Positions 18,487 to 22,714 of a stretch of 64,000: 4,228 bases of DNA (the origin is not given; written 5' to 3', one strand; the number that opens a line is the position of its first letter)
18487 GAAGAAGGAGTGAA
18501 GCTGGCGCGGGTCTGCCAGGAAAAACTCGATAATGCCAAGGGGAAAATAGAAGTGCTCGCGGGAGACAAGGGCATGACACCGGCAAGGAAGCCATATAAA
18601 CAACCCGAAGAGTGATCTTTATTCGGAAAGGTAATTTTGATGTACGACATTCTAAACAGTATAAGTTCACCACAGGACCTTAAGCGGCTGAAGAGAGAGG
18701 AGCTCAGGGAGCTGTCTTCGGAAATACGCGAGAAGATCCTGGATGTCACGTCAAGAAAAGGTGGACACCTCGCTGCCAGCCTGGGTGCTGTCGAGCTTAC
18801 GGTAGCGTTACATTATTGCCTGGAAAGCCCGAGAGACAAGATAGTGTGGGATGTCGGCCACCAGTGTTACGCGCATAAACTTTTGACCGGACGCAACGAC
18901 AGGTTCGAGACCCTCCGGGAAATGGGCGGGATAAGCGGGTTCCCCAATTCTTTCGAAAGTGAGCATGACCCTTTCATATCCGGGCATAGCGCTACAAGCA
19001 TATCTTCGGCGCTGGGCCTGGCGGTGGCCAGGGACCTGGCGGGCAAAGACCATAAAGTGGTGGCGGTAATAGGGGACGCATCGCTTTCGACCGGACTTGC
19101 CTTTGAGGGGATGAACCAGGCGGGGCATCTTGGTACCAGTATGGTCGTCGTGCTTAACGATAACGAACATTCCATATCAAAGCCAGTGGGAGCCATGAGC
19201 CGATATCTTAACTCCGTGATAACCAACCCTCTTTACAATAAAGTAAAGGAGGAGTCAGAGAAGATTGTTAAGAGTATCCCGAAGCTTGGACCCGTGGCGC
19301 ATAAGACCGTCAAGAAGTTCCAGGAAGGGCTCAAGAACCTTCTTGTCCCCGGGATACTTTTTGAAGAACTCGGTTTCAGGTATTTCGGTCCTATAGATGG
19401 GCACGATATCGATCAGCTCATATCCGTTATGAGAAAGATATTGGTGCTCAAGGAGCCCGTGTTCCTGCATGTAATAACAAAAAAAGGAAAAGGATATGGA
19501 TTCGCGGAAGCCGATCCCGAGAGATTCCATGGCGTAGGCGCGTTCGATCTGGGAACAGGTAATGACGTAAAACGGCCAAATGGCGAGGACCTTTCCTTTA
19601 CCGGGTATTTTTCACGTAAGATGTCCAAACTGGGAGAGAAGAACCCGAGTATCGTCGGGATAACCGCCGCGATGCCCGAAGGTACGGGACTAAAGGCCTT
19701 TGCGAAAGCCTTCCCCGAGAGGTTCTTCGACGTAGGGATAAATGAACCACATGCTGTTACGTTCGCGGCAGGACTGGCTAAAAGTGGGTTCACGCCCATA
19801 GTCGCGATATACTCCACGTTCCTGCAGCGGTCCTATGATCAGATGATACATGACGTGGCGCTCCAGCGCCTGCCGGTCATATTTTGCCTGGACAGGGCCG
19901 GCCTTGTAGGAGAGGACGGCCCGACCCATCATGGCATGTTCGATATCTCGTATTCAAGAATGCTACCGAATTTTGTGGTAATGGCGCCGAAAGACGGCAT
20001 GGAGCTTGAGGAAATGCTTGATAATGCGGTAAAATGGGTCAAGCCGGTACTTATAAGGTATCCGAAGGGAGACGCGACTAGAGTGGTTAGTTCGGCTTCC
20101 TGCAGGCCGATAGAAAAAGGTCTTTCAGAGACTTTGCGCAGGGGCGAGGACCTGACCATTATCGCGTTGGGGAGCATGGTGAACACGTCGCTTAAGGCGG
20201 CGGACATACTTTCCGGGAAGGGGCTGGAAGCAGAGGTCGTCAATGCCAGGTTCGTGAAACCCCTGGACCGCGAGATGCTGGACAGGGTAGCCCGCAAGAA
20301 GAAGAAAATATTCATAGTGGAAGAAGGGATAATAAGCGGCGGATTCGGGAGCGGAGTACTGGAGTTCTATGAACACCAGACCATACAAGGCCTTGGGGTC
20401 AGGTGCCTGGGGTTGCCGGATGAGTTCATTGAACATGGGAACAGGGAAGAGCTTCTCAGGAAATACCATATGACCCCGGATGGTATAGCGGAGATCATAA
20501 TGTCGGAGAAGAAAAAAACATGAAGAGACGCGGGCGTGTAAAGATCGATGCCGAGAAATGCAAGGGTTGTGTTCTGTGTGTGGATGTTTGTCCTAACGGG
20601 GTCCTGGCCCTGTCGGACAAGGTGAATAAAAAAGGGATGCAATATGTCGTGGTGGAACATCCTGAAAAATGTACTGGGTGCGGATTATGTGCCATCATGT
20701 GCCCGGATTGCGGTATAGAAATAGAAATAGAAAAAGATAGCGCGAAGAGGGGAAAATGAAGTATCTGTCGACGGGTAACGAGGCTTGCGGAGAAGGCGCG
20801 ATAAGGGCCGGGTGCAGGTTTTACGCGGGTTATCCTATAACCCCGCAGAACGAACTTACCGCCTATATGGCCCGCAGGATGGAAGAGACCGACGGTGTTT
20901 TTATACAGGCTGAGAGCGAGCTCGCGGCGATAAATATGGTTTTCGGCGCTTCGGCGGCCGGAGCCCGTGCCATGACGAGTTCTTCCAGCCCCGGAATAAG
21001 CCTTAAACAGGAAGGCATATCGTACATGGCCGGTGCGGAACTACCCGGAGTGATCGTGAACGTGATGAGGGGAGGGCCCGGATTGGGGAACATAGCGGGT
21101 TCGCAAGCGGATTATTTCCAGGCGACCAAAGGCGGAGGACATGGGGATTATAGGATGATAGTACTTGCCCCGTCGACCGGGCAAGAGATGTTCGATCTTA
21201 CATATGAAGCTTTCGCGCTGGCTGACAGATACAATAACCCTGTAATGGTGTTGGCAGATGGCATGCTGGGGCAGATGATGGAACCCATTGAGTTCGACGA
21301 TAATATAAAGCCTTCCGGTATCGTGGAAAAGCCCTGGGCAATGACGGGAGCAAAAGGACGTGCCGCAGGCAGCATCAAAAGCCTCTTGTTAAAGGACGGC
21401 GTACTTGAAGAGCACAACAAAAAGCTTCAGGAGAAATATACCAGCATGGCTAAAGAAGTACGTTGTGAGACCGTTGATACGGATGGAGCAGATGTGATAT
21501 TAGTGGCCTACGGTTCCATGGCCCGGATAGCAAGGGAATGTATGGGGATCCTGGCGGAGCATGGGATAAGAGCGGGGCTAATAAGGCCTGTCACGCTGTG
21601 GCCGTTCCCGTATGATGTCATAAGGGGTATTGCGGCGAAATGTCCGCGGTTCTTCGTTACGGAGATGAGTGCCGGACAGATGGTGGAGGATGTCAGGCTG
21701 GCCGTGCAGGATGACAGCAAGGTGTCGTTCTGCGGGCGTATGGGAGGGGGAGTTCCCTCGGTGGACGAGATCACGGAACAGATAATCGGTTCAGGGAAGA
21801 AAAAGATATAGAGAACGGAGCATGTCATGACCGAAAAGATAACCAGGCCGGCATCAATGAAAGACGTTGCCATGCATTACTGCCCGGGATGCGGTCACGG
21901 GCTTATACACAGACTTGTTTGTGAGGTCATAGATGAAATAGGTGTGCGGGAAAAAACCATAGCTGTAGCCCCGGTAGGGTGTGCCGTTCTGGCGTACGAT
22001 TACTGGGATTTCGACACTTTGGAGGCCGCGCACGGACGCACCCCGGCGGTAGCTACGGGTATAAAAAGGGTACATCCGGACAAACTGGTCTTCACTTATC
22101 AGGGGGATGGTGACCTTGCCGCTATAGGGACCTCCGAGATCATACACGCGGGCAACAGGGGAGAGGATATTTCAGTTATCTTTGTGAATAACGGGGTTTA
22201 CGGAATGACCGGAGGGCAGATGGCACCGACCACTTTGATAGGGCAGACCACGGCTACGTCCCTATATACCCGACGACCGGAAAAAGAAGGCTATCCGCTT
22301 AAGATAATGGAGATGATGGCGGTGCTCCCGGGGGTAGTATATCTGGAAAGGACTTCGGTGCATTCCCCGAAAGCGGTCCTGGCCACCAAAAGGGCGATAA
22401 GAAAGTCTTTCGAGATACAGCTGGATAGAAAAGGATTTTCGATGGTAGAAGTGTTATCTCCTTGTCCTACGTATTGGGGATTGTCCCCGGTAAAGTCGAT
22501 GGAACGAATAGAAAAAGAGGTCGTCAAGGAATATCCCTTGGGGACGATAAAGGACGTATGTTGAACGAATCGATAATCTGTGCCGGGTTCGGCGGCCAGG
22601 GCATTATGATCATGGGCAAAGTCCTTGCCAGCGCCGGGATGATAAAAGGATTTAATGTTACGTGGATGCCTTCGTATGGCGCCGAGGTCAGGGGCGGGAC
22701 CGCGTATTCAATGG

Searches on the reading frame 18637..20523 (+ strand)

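Call 79: search_protein_families(library=pfam, proteins=[window:18637-20523:+], max_evalue=0.00001)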
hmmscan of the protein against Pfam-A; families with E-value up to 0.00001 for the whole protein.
window:18637-20523:+ (628 aa): 3 families
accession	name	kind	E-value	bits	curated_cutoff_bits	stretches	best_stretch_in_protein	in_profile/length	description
PF13292.11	DXP_synthase_N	-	2.6e-117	391.4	21.2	1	6-281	1-274/274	1-deoxy-D-xylulose-5-phosphate synthase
PF02779.29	Transket_pyr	-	1.2e-44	152.5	27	1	320-479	4-171/174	Transketolase, pyrimidine binding domain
PF02780.25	Transketolase_C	-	5.8e-32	110.6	25.9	1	498-617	4-124/124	Transketolase, C-terminal domain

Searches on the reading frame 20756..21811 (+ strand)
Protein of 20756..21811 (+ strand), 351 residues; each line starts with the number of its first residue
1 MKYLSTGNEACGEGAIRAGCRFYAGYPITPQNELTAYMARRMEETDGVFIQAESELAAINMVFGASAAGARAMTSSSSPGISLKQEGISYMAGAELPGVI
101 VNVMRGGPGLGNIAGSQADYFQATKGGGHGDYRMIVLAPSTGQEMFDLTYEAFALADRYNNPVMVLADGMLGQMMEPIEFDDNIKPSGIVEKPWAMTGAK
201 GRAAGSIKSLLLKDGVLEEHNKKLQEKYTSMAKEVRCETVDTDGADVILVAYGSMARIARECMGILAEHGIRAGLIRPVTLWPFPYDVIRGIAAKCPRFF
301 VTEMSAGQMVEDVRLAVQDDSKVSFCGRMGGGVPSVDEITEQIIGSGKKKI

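Call 10: search_protein_families(library=pfam, proteins=[window:20756-21811:+], max_evalue=0.001)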
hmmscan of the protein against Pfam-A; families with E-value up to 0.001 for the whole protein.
window:20756-21811:+ (351 aa): 3 families
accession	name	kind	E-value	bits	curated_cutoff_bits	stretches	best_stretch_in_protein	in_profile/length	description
PF01855.24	POR_N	-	4.7e-54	184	27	1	13-200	1-187/231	Pyruvate flavodoxin/ferredoxin oxidoreductase, thiamine diP-bdg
PF17147.9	PFOR_II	-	1.5e-21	77.1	27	1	245-339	1-102/102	Pyruvate:ferredoxin oxidoreductase core domain II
PF02780.25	Transketolase_C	-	1.6e-08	35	25.9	1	240-303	5-68/124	Transketolase, C-terminal domain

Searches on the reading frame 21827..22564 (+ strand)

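Call 10: search_protein_families(library=pfam, proteins=[window:21827-22564:+], max_evalue=0.001)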
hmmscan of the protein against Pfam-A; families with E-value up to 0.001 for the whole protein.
window:21827-22564:+ (245 aa): 1 family
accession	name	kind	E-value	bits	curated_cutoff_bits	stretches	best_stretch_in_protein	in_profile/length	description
PF02775.26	TPP_enzyme_C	-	1.5e-18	67.5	21.9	1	60-209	22-151/151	Thiamine pyrophosphate enzyme, C-terminal TPP binding domain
